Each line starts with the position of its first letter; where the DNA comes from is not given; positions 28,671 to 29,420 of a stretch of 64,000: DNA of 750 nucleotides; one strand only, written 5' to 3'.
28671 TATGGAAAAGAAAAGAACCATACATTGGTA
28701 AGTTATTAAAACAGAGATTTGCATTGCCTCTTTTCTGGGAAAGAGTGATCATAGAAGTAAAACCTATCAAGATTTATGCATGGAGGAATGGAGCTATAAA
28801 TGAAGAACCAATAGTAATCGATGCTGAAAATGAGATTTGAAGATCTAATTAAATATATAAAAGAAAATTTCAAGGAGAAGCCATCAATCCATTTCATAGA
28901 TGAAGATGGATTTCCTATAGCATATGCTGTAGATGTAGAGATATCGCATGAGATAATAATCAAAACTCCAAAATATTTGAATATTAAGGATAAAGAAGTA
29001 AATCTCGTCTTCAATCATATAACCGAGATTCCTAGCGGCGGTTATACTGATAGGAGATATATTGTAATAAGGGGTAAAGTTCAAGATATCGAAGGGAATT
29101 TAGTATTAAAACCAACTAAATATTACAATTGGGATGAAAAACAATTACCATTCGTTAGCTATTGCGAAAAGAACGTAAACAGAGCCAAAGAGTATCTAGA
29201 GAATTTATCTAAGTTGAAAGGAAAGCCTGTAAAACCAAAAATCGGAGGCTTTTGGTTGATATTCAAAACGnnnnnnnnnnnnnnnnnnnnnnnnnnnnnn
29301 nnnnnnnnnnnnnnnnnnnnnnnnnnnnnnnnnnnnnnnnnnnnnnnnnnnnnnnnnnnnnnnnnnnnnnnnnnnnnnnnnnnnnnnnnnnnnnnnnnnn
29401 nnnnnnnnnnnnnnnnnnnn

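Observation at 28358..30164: Tandem FMN-binding split-barrel domains, the second fused to a MenA-like UbiA prenyltransferase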

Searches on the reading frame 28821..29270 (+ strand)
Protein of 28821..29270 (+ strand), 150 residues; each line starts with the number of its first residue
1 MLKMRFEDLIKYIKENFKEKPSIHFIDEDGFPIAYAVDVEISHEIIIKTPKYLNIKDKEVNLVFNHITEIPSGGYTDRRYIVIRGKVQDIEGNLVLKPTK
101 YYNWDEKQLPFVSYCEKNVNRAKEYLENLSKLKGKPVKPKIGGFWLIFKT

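Call 3: search_protein_families(library=pfam, proteins=[window:28821-29270:+], max_evalue=1)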
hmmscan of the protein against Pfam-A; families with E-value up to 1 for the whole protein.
window:28821-29270:+ (150 aa): 1 family
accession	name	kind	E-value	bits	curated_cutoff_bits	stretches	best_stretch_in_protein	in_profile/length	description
PF07252.16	DUF1433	-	0.22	12.3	30.8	1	9-34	9-34/88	Protein of unknown function (DUF1433)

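Call 4: search_protein_families(library=ncbifam, proteins=[window:28821-29270:+], max_evalue=1)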
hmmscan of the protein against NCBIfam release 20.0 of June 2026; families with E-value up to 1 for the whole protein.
window:28821-29270:+ (150 aa): 1 family
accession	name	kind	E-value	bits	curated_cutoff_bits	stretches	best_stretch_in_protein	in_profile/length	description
NF006357.0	PRK08578.2-1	equivalog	0.041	13.7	304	1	22-120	19-110/282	preprotein translocase subunit SecF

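Call 21: search_solved_structures(query=A1, max_evalue=10, show_alignments=2)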
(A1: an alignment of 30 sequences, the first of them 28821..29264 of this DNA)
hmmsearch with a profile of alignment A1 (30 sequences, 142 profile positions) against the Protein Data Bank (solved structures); distinct sequences matched with E-value up to 10: 2.
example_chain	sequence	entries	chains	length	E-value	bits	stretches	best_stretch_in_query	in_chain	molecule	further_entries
7n50_A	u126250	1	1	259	1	12.3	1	37-90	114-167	Gasdermin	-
2jvm_A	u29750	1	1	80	1.7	11.6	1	52-76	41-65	Uncharacterized protein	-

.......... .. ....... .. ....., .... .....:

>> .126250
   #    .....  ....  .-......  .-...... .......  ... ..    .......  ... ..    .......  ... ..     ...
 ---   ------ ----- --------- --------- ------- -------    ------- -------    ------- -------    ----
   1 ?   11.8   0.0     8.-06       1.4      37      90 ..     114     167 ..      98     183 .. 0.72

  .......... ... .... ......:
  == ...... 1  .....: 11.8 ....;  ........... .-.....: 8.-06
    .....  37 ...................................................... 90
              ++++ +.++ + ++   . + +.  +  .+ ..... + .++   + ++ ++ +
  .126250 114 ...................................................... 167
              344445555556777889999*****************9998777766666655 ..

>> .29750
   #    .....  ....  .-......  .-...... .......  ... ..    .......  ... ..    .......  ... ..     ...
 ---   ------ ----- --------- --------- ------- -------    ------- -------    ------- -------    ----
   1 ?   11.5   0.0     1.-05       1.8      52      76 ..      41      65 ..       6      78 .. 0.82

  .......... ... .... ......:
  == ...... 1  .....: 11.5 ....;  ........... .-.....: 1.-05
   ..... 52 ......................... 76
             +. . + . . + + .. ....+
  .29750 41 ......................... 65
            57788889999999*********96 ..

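Call 23: predict_structure(alignment_id=A1)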
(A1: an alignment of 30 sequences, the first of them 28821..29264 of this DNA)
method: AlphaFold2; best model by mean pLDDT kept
length: 148 residues; sequences in the alignment: 30
mean_pLDDT: 88.2   pTM: 0.71
mean pLDDT of the five models: 88.2, 87.7, 86.9, 86.7, 86.4
residues with pLDDT >= 90: 96; 70-90: 33; 50-70: 16; < 50: 3
segments of 3 or more residues with pLDDT < 50: none
pLDDT, mean of each block of 10 residues (from residue 1): 84 95 97 97 95 96 94 89 98 97 87 58 82 84 64
secondary structure, 60 per line:
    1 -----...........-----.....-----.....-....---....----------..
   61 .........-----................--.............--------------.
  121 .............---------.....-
elements in order: H6-16 E22-26 E32-36 E38-41 E45-48 E59-69 E75-90 E93-105 H120-133 H143-147

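Call 26: find_related_loci(query=A1, collection=genome_contigs, flank=7000)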
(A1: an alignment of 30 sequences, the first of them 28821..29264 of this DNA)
Query A1 (148 aa) in genome_contigs; peptide patterns used: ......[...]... (x = any residue, [..] = any of these).
60 stretches matched a pattern; 43 encode a relative of the query (tblastn E <= 1e-3); 43 distinct loci.
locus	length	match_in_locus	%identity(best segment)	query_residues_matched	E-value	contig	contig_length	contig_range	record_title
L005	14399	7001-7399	45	15-148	2e-38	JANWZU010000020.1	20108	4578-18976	MAG: Candidatus Caldarchaeum sp. isolate SKYG59 k141_68917, whole genome shotgun sequence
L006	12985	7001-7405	47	19-148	1e-35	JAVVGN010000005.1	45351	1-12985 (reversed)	MAG: Candidatus Caldarchaeales archaeon isolate PSS.bin.6 NODE_62_length_45351_cov_29.379106, whole genome shotgun seque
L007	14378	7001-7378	44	23-148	2e-35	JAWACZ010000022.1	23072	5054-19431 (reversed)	MAG: Candidatus Caldarchaeum sp. isolate QQ_201709_bins_146 QQ_201709_bins_146_scaffold_22, whole genome shotgun sequenc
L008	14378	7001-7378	41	23-148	8e-34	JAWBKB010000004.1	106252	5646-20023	MAG: Candidatus Caldarchaeum sp. isolate GXS_201803_bins_40 GXS_201803_bins_40_scaffold_4, whole genome shotgun sequence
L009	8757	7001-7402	41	19-148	2e-33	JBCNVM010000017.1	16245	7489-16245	MAG: Candidatus Caldarchaeales archaeon isolate DT_Bin_10 contig17, whole genome shotgun sequence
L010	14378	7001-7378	42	23-148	2e-33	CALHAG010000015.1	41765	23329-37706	MAG: Candidatus Caldarchaeum subterraneum isolate H1_Bin_METABAT__153_1_1 genome assembly, contig: c_000000027563_partia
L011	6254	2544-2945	40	19-148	2e-33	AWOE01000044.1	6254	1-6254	Candidatus Calditenuaceae archaeon JGI OTU-1 pSL4COM1_contig_54_0.44, whole genome shotgun sequence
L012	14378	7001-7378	43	23-148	7e-35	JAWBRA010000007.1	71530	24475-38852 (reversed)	MAG: Candidatus Caldarchaeum sp. isolate JZ-1_201705_bins_59 JZ-1_201705_bins_59_scaffold_7, whole genome shotgun sequen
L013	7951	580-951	45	22-147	3e-33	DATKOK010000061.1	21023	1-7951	MAG TPA_asm: Candidatus Methylomirabilota bacterium isolate SMAG_U14762 k141_2366522, whole genome shotgun sequence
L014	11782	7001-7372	45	22-147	3e-33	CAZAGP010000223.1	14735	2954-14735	MAG TPA_asm: uncultured Candidatus Bathyarchaeia archaeon isolate SRP140028_co1_409 genome assembly, contig: k141_294969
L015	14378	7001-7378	39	23-148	5e-33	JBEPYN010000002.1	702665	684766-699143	MAG: Nitrososphaerota archaeon isolate 03V1_S199.concoct.093 NODE_6_length_702665_cov_7.549577, whole genome shotgun seq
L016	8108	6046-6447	40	19-148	6e-33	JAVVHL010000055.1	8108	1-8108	MAG: Candidatus Calditenuis sp. isolate PSP.bin.8 NODE_1355_length_8108_cov_140.859307, whole genome shotgun sequence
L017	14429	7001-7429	39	4-148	2e-32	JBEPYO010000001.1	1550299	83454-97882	MAG: Nitrososphaerota archaeon isolate 03V1_S199.concoct.095 NODE_1_length_1550299_cov_2.969483, whole genome shotgun se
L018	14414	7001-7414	40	15-148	2e-32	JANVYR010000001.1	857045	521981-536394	MAG: Candidatus Calditenuis fumarioli isolate 146_bin.25 NODE_2_length_857045_cov_24.061639, whole genome shotgun sequen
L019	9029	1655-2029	44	23-148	2e-32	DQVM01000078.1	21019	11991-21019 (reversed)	MAG TPA_asm: Candidatus Caldarchaeum subterraneum isolate SZUA-1515 k95_439744, whole genome shotgun sequence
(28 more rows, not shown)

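Call 48: search_protein_representatives(alignment_id=A1)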
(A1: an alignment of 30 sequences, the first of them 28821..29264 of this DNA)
Query: 30 sequences, 142 profile positions. Proteins with E-value up to 0.001 (for the whole library): 139; up to 1e-10: 88; up to 1e-30: 21. The best 139 are listed.
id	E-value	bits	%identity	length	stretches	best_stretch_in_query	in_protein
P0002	4.5e-48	178.8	-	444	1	8-142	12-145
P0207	7.7e-47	174.8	-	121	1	5-128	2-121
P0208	2.2e-46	173.4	-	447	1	4-142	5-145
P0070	5.5e-45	168.8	-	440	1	6-142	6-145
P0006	1.4e-44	167.5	-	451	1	7-139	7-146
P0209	5.3e-43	162.4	-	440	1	3-141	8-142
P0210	2.0e-38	147.6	-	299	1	8-142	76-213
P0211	2.2e-37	144.2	-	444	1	7-141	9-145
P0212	5.4e-37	142.9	-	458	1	7-142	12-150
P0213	9.3e-37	142.1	-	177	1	5-142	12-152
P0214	2.7e-36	140.7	-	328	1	8-142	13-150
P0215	6.7e-36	139.4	-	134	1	4-125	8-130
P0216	2.9e-35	137.3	-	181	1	5-142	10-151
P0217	3.6e-35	137.0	-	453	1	6-142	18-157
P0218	8.4e-35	135.8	-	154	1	9-142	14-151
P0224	2.3e-31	124.7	-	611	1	47-141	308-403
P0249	2.3e-21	92.3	-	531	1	6-141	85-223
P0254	4.8e-18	81.5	-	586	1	6-140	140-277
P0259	7.9e-18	80.8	-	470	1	5-127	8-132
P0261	2.0e-17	79.4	-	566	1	11-142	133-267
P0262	2.2e-17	79.3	-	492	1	13-142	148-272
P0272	7.6e-16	74.3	-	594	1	4-128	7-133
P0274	1.3e-14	70.4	-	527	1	7-137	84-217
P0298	5.9e-10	55.3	-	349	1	4-84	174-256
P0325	9.9e-06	41.6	-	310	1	5-93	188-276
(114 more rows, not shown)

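Call 50: search_protein_families(library=pfam, proteins=[P0254, P0261, P0272, P0259, P0224, P0298, P0325, P0262, P0249, P0274], max_evalue=0.01)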
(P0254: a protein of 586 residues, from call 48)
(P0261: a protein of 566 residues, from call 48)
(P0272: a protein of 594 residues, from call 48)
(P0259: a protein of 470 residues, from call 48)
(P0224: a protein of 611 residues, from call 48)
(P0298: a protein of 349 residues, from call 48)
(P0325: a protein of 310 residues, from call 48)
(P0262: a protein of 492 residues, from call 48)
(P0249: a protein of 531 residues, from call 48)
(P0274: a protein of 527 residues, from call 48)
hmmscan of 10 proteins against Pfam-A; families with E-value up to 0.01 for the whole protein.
P0254 (586 aa): 1 family
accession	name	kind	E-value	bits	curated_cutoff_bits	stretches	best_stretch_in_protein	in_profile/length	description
PF01040.23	UbiA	-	0.00023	21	34.2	1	291-534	2-230/250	UbiA prenyltransferase family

P0261 (566 aa): 2 families
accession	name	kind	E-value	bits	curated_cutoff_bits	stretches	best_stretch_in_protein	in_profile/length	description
PF01040.23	UbiA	-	5.5e-10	39.4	34.2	1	279-514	2-231/250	UbiA prenyltransferase family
PF00335.26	Tetraspanin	-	0.00015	21.9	32.1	1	301-388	11-91/225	Tetraspanin family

P0272 (594 aa): 2 families
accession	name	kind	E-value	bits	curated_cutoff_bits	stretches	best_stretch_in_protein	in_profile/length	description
PF01040.23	UbiA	-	6.5e-31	107.9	34.2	1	301-548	1-227/250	UbiA prenyltransferase family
PF01243.27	PNPOx_N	-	1.4e-08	35.5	28.1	1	135-251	7-113/120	Pyridoxamine 5'-phosphate oxidase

P0259 (470 aa): 2 families
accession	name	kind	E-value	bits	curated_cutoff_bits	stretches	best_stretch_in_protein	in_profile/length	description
PF01040.23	UbiA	-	1.5e-20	74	34.2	1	302-458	2-141/250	UbiA prenyltransferase family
PF01243.27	PNPOx_N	-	3.7e-05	24.5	28.1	1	147-234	18-97/120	Pyridoxamine 5'-phosphate oxidase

P0224 (611 aa): 3 families
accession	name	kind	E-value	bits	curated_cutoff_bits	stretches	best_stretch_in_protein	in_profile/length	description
PF01925.25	TauE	-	1.6e-14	54.6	32.6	1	409-607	67-237/237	Sulfite exporter TauE/SafE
PF00563.25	EAL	-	1.1e-07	31.9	31.3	1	158-267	113-234/236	EAL domain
PF01040.23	UbiA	-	7.1e-06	25.9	34.2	1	416-513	2-91/250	UbiA prenyltransferase family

P0298 (349 aa): 2 families
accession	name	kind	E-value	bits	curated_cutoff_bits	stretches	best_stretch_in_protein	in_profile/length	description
PF01243.27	PNPOx_N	-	1.5e-08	35.4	28.1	1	8-141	5-119/120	Pyridoxamine 5'-phosphate oxidase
PF12900.13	Pyridox_ox_2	-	2.9e-06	27.7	27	1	8-92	5-92/140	Pyridoxamine 5'-phosphate oxidase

P0325 (310 aa): 1 family
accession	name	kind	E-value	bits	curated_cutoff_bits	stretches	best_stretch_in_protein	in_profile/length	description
PF01243.27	PNPOx_N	-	2.9e-07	31.3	28.1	1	25-135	17-105/120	Pyridoxamine 5'-phosphate oxidase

P0262 (492 aa): 2 families
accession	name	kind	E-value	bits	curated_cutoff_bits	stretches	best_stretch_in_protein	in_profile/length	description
PF01040.23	UbiA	-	5.5e-11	42.7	34.2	1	289-425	12-135/250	UbiA prenyltransferase family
PF01243.27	PNPOx_N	-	0.0049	17.7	28.1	0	4-56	47-90/120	Pyridoxamine 5'-phosphate oxidase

P0249 (531 aa): 1 family
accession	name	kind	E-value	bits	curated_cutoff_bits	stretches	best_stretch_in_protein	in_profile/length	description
PF01040.23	UbiA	-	2.7e-26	92.8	34.2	1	236-485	2-234/250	UbiA prenyltransferase family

P0274 (527 aa): 1 family
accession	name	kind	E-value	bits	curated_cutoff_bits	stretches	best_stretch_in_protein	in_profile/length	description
PF01040.23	UbiA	-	1.2e-08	35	34.2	1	299-471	57-224/250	UbiA prenyltransferase family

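Call 82: list_cluster_members(proteins=[P0272, P0259, P0325, P0207, P0215])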
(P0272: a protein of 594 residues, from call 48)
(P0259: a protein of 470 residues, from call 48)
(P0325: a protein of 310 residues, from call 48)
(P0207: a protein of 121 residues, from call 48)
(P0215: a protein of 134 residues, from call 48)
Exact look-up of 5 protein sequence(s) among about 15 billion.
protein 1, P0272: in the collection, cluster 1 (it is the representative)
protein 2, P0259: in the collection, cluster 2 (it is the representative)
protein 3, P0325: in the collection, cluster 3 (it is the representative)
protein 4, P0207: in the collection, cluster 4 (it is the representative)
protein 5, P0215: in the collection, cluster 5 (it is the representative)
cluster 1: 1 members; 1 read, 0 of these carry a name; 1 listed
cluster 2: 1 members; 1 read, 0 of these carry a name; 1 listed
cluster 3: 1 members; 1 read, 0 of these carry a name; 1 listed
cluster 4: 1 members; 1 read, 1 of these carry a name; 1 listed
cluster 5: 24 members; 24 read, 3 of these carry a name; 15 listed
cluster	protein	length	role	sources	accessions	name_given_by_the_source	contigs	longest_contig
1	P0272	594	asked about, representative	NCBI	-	-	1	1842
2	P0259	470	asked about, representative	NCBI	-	-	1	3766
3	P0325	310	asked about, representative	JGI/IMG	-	-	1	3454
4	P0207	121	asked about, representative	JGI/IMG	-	1,4-dihydroxy-2-naphthoate octaprenyltransferase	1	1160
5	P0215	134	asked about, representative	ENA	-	-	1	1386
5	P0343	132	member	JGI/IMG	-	1,4-dihydroxy-2-naphthoate octaprenyltransferase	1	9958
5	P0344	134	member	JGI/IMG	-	1,4-dihydroxy-2-naphthoate polyprenyltransferase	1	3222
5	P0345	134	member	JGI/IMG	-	1,4-dihydroxy-2-naphthoate polyprenyltransferase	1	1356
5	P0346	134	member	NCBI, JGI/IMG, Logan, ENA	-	-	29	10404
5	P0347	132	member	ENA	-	-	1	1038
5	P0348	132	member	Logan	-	-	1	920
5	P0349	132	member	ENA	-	-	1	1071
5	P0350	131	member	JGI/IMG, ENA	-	-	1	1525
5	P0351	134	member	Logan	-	-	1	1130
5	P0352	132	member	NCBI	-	-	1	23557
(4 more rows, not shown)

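Call 83: find_homologous_proteins(query=P0272, max_evalue=1e-10)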
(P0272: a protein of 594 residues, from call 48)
Query P0272 (594 aa): 24 proteins with E <= 1e-10 among 8000 candidates.
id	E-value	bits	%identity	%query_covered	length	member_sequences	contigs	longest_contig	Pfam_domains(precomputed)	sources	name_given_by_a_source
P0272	0.0e+0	1310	100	100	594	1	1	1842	PF01243.28,PF01040.24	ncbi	-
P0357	5.2e-214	730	55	99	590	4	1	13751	PF01243.28,PF01040.24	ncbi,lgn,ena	-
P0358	7.8e-209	713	54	99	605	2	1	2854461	PF01040.24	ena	-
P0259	2.9e-167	576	54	77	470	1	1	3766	PF01040.24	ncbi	-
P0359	9.7e-94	333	42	77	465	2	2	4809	PF01243.28,PF01040.24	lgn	-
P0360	1.8e-66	243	34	76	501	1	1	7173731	PF01243.28,PF01040.24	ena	-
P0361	2.2e-57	213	40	47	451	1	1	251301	PF01040.24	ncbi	-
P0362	6.3e-56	208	38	47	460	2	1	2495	PF01040.24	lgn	-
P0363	1.2e-55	208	36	48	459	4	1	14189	PF01040.24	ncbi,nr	ncbi:MAG TPA: prenyltransferase [Candidatus Limnocylindria bacterium]|nr:prenyltransferase [Candidat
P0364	1.9e-55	207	39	49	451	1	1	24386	PF01040.24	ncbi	-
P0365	5.8e-54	202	36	51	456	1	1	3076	PF01040.24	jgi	jgi:1,4-dihydroxy-2-naphthoate octaprenyltransferase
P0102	7.2e-54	202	37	48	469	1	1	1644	PF01040.24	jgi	jgi:1,4-dihydroxy-2-naphthoate octaprenyltransferase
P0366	7.2e-54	202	38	46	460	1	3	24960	PF01040.24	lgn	-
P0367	1.2e-52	198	38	49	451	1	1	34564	PF01040.24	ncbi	-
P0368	6.5e-52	195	37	51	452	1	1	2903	PF01040.24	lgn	-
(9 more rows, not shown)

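Call 84: find_encoding_contigs(protein=P0358, flank=8000, max_places=1)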
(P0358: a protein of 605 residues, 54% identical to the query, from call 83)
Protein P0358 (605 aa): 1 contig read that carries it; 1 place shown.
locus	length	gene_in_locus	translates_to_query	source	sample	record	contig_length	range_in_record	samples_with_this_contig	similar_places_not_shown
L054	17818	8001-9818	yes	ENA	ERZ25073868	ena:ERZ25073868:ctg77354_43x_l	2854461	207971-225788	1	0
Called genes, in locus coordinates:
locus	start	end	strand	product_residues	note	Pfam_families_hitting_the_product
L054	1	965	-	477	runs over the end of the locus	PF01555:N6_N4_Mtase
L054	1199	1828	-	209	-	-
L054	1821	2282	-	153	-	PF01152:Bac_globin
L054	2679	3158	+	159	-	PF01655:Ribosomal_L32e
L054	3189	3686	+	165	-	PF01280:Ribosomal_L19e, PF25476:Ribosomal_L19e_C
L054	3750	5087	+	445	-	PF17144:Ribosomal_L5e, PF14229:DUF4332 (faint)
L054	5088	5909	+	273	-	PF00333:Ribosomal_S5, PF03719:Ribosomal_S5_C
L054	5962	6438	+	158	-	PF00327:Ribosomal_L30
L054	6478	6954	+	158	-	PF00828:Ribosomal_L27A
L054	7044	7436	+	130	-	PF10502:Peptidase_S26, PF00717:Peptidase_S24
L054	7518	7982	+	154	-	PF01243:PNPOx_N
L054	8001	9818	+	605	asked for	PF01040:UbiA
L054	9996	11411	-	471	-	-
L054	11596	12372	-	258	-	-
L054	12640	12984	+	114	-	PF00085:Thioredoxin, PF13905:Thioredoxin_8 (faint)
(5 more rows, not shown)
